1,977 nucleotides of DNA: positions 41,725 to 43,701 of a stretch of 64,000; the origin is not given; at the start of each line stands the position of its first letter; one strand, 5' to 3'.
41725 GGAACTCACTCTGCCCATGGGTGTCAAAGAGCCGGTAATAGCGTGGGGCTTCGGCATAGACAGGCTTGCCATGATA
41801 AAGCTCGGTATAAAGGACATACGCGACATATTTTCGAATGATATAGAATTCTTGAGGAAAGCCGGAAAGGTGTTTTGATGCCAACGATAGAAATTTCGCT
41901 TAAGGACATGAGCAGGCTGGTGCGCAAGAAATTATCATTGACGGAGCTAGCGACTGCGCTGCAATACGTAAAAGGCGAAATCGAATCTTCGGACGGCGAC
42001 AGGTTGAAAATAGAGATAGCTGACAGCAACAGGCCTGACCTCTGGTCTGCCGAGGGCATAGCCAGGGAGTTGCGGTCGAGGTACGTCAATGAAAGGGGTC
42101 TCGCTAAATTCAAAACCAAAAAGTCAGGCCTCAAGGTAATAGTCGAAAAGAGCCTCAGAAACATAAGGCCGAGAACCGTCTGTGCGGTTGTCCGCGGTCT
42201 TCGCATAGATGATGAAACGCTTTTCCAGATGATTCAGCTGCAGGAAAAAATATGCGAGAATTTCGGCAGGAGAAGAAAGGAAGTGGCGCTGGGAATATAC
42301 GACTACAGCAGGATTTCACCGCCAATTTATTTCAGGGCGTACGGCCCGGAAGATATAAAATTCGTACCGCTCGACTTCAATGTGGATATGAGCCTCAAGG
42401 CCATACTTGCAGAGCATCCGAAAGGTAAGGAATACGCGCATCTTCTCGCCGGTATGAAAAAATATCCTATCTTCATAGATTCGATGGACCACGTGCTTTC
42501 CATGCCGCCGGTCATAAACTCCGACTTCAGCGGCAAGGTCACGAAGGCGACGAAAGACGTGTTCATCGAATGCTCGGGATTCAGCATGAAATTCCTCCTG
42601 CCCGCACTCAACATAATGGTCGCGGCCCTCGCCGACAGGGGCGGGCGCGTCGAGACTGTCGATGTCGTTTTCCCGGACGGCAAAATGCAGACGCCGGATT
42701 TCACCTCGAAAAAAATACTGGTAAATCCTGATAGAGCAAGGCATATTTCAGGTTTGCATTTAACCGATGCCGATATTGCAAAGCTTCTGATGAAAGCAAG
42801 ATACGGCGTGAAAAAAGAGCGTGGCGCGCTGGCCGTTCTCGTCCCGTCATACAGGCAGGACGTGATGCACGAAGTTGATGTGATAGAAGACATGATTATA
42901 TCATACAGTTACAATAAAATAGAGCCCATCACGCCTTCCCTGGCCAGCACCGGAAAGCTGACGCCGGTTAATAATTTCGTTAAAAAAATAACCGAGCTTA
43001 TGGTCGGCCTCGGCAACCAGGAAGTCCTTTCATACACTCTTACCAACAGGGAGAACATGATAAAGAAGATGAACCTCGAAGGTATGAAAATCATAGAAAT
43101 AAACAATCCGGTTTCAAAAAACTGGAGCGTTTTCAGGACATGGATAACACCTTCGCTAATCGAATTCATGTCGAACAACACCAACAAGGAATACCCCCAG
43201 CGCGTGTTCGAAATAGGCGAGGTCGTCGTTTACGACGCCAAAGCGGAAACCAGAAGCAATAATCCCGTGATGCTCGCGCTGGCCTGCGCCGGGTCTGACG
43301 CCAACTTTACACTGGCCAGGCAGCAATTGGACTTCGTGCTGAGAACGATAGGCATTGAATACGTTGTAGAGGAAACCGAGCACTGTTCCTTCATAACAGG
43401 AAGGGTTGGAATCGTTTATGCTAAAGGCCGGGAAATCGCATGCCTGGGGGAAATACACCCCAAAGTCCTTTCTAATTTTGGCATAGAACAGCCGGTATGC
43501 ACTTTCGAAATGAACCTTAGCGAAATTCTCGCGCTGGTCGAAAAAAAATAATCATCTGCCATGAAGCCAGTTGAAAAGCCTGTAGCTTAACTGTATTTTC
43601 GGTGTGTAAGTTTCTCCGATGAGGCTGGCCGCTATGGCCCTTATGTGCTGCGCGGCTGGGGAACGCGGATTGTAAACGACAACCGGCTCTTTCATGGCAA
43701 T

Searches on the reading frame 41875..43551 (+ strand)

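Call 93: search_protein_families(library=pfam, proteins=[window:41875-43551:+], max_evalue=0.00001)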
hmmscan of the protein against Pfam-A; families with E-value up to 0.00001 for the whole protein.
window:41875-43551:+ (558 aa): 2 families
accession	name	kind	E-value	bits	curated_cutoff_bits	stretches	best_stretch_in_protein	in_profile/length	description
PF17759.6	tRNA_synthFbeta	-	1.2e-41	143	22.4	1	349-548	1-214/214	Phenylalanyl tRNA synthetase beta chain CLM domain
PF03484.21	B5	-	3.5e-18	66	28.6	1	282-346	2-67/67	tRNA synthetase B5 domain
